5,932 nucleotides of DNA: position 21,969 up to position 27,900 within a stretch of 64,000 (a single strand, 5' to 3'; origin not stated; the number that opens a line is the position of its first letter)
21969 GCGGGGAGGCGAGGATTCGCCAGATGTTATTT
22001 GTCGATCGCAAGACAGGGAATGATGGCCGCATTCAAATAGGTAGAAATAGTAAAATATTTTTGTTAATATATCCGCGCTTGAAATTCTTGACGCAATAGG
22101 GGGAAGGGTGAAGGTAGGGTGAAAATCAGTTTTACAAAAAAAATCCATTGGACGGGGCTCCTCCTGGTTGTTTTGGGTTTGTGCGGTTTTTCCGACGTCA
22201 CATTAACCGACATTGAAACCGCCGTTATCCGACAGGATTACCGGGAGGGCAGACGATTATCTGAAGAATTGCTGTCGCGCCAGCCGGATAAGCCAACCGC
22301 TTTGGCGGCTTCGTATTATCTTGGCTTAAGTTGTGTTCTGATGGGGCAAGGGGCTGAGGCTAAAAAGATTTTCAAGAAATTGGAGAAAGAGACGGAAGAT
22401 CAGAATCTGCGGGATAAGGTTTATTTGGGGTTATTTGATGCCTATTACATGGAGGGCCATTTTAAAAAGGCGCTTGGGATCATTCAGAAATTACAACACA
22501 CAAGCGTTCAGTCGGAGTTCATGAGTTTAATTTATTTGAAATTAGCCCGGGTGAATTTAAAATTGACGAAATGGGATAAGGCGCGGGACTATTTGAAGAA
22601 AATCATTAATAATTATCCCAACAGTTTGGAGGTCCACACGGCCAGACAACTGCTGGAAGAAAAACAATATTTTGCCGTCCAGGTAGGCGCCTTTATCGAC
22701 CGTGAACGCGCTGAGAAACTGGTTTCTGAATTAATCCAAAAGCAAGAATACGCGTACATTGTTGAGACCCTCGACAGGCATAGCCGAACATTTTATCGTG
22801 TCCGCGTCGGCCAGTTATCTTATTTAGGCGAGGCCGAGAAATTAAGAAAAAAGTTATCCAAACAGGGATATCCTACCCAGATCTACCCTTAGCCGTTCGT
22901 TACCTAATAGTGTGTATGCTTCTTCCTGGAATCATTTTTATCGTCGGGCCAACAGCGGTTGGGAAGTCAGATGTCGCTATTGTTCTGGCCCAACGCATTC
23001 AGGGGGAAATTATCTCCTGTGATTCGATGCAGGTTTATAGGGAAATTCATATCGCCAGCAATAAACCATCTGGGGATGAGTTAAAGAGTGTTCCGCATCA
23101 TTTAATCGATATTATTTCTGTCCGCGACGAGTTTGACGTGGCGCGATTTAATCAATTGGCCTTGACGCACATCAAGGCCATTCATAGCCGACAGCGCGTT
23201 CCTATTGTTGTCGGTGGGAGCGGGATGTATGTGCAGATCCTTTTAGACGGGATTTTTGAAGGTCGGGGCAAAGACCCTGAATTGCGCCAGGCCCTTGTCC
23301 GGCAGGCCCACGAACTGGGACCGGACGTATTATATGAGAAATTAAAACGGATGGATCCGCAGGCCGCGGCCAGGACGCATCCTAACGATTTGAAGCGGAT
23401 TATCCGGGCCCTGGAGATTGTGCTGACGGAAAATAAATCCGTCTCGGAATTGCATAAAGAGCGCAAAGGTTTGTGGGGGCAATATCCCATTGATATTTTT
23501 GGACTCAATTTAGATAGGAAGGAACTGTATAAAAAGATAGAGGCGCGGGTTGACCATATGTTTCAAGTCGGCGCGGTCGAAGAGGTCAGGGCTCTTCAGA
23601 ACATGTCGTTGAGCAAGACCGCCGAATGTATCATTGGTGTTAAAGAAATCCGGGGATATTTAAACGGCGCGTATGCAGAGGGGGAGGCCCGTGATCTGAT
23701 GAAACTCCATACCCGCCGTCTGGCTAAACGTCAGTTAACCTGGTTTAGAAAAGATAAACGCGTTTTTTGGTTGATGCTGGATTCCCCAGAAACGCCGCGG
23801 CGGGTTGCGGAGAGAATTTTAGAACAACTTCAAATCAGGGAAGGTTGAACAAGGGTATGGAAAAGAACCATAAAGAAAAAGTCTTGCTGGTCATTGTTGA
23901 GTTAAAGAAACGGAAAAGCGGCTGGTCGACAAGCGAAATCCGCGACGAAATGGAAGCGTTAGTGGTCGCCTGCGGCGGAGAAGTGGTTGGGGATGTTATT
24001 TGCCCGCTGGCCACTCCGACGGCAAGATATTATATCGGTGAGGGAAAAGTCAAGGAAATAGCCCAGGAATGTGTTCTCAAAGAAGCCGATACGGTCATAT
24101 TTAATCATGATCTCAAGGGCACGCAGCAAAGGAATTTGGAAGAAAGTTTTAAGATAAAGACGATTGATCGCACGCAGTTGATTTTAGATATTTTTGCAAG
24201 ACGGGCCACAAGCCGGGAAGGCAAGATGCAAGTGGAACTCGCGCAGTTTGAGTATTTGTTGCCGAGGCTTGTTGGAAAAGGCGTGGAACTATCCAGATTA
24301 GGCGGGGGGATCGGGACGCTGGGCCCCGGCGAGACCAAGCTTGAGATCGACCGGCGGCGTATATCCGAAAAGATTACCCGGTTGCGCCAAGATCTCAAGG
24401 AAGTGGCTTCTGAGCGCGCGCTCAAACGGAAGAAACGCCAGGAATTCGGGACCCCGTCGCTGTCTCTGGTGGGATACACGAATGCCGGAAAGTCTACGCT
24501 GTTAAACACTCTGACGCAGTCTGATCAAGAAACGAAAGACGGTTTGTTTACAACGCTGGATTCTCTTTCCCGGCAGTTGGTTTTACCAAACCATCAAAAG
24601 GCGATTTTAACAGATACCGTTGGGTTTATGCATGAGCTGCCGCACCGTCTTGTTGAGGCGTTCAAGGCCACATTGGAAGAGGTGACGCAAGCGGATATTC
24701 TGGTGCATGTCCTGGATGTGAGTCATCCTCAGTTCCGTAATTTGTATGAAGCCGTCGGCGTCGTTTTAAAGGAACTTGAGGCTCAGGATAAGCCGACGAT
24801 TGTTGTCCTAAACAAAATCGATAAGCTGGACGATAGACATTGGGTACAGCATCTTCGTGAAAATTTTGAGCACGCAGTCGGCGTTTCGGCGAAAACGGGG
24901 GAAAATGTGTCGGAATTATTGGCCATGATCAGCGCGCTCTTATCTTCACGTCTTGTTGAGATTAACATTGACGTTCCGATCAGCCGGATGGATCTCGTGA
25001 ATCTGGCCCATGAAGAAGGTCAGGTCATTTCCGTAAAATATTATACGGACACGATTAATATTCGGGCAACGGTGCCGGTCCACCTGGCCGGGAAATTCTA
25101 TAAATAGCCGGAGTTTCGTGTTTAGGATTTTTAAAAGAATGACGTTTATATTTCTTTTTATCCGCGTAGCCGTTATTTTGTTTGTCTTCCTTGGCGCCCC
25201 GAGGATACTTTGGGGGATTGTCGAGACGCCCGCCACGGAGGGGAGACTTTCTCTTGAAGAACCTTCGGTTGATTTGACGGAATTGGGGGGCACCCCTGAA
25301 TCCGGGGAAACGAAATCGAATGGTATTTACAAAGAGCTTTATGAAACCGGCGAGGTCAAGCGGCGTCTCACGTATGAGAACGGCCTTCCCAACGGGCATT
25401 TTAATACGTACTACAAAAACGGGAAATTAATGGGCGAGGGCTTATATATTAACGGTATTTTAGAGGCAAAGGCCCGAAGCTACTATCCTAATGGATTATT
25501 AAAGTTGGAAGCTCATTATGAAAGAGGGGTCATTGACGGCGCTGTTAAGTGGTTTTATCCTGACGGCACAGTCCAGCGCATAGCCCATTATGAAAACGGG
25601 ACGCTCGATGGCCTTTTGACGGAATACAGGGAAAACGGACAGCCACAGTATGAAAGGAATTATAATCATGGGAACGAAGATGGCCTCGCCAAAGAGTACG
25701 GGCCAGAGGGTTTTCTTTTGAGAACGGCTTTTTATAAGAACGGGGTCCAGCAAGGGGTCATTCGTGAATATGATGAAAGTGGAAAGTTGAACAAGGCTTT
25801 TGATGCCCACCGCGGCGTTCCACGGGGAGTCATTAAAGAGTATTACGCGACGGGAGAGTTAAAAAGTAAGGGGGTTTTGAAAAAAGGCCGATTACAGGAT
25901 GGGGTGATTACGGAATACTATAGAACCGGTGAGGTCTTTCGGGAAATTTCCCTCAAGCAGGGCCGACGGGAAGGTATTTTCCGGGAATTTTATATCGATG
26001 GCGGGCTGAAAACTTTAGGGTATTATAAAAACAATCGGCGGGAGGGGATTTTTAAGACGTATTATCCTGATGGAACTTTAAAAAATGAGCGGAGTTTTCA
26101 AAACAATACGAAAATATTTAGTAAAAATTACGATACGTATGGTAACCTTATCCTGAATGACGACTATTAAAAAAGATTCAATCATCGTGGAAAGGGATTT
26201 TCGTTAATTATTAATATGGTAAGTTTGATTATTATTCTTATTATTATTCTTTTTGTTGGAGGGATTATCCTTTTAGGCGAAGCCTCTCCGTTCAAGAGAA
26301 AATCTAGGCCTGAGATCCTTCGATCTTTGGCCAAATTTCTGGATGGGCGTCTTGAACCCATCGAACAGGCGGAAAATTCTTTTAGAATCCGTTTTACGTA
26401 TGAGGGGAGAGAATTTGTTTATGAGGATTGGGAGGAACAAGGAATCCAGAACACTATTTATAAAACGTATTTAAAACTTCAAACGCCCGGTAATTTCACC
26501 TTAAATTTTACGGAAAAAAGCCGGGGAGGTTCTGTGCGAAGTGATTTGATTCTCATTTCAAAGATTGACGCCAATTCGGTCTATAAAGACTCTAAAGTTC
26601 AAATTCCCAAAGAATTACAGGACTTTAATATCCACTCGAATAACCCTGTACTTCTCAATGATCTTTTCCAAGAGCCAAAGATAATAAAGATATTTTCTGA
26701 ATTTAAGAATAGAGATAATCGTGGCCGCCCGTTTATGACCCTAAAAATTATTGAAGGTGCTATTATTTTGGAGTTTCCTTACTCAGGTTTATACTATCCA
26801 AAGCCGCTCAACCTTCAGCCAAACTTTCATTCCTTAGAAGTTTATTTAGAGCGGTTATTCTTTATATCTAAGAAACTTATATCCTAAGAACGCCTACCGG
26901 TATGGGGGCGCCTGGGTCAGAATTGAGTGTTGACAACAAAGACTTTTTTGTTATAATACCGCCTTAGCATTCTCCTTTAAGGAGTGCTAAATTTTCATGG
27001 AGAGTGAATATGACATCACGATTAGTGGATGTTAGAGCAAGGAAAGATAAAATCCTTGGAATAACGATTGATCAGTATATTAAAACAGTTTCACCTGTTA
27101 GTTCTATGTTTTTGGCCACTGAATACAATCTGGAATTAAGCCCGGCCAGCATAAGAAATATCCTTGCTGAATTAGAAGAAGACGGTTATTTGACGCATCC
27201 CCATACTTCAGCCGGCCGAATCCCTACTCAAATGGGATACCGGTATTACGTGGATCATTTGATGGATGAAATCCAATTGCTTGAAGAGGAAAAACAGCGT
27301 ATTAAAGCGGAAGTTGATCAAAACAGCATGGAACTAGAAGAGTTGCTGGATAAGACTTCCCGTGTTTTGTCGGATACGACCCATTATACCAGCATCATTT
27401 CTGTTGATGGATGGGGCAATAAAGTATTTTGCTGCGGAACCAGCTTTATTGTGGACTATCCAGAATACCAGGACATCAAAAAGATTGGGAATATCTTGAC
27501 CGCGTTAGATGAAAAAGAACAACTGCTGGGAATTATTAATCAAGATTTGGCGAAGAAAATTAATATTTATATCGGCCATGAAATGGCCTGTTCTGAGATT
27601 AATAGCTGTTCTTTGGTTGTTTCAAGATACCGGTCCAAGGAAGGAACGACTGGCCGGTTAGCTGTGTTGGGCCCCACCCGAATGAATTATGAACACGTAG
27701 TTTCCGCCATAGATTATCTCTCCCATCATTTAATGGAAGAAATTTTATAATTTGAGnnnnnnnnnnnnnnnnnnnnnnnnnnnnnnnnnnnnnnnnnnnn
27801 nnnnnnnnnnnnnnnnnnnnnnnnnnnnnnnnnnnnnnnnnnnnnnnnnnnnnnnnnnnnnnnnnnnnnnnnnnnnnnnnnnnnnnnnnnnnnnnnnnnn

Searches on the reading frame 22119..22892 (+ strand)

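Call 36: search_protein_families(library=pfam, max_evalue=0.000001, proteins=[window:22119-22892:+])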
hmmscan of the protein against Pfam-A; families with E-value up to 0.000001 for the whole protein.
window:22119-22892:+ (257 aa): 5 families
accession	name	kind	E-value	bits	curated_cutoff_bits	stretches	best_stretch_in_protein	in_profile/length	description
PF05036.18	SPOR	-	2.9e-14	53.6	21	1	183-252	3-71/76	SPOR domain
PF13174.12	TPR_6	-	1.1e-10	41.9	26.3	1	139-169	3-33/33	Tetratricopeptide repeat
PF14559.12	TPR_19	-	1.8e-10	41.4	25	0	75-129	4-55/68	Tetratricopeptide repeat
PF13428.12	TPR_14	-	9.3e-08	32.5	23.5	0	139-175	4-40/44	Tetratricopeptide repeat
PF12895.13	ANAPC3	-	4.8e-07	30.4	27.2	0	99-161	24-81/82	Anaphase-promoting complex, cyclosome, subunit 3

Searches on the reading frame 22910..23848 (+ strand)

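Call 36: search_protein_families(library=pfam, max_evalue=0.000001, proteins=[window:22910-23848:+])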
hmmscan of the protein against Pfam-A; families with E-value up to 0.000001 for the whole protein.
window:22910-23848:+ (312 aa): 2 families
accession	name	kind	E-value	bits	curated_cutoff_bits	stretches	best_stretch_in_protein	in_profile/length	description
PF01715.23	IPPT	-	8e-79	265.2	23.6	1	41-282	1-243/243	IPP transferase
PF01745.22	IPT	-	3.6e-10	40.1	20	1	8-104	3-99/233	Isopentenyl transferase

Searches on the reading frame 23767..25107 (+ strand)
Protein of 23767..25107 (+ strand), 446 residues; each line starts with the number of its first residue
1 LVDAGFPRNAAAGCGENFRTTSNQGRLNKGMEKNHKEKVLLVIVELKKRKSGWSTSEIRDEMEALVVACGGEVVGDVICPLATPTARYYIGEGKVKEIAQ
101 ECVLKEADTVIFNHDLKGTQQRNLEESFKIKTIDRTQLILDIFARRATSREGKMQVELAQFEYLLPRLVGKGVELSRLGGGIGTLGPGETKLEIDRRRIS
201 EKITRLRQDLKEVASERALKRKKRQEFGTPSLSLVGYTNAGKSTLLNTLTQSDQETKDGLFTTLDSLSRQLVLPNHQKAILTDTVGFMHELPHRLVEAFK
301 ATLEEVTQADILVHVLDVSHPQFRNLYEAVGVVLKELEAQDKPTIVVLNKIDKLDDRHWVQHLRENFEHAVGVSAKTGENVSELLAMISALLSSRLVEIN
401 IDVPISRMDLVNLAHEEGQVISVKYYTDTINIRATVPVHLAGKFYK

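Call 36: search_protein_families(library=pfam, max_evalue=0.000001, proteins=[window:23767-25107:+])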
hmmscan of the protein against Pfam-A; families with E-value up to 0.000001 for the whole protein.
window:23767-25107:+ (446 aa): 7 families
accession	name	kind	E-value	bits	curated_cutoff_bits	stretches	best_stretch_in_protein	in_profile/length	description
PF16360.10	GTP-bdg_M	-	8.6e-31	106.8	29.5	1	146-224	1-79/79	GTP-binding GTPase Middle Region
PF13167.11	GTP-bdg_N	-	4.2e-29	101.4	25.4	1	60-144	5-89/89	GTP-binding GTPase N-terminal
PF01926.29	MMR_HSR1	-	7.1e-21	74.9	21.9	1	233-350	3-113/113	50S ribosome-binding GTPase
PF02421.24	FeoB_N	-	8e-10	38.9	27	1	233-387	4-155/156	Ferrous iron transport protein B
PF19275.4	HflX_C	-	2.4e-07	31.2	26.4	1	366-421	8-63/102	HflX C-terminal domain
PF03193.22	RsgA_GTPase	-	3.2e-07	30.8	30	0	308-389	22-105/174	RsgA GTPase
PF00009.33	GTP_EFTU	-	9.7e-07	29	26.5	0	305-392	89-186/188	Elongation factor Tu GTP binding domain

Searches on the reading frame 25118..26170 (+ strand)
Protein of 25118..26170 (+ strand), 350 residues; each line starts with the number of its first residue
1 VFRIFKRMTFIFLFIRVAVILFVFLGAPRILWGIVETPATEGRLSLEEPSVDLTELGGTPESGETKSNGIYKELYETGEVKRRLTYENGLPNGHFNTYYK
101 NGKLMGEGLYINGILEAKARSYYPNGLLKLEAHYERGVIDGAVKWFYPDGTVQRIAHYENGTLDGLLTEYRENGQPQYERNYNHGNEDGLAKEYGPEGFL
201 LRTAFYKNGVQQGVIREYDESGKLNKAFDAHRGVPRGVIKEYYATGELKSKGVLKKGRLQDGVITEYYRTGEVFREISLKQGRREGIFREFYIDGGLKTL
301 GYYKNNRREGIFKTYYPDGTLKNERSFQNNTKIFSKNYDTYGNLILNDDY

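Call 36: search_protein_families(library=pfam, max_evalue=0.000001, proteins=[window:25118-26170:+])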
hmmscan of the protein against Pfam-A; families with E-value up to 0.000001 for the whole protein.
window:25118-26170:+ (350 aa): 1 family
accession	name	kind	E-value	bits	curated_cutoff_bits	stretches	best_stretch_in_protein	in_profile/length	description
PF07661.19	MORN_2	-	4e-37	122.3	29.6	0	308-329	1-22/22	MORN repeat variant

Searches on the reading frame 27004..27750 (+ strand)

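Call 36: search_protein_families(library=pfam, max_evalue=0.000001, proteins=[window:27004-27750:+])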
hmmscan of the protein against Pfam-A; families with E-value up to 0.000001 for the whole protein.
window:27004-27750:+ (248 aa): 1 family
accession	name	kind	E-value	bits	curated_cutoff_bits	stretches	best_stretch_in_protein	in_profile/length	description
PF01628.27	HrcA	-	6.5e-29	101.9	22.2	1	140-233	126-215/215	HrcA protein C terminal domain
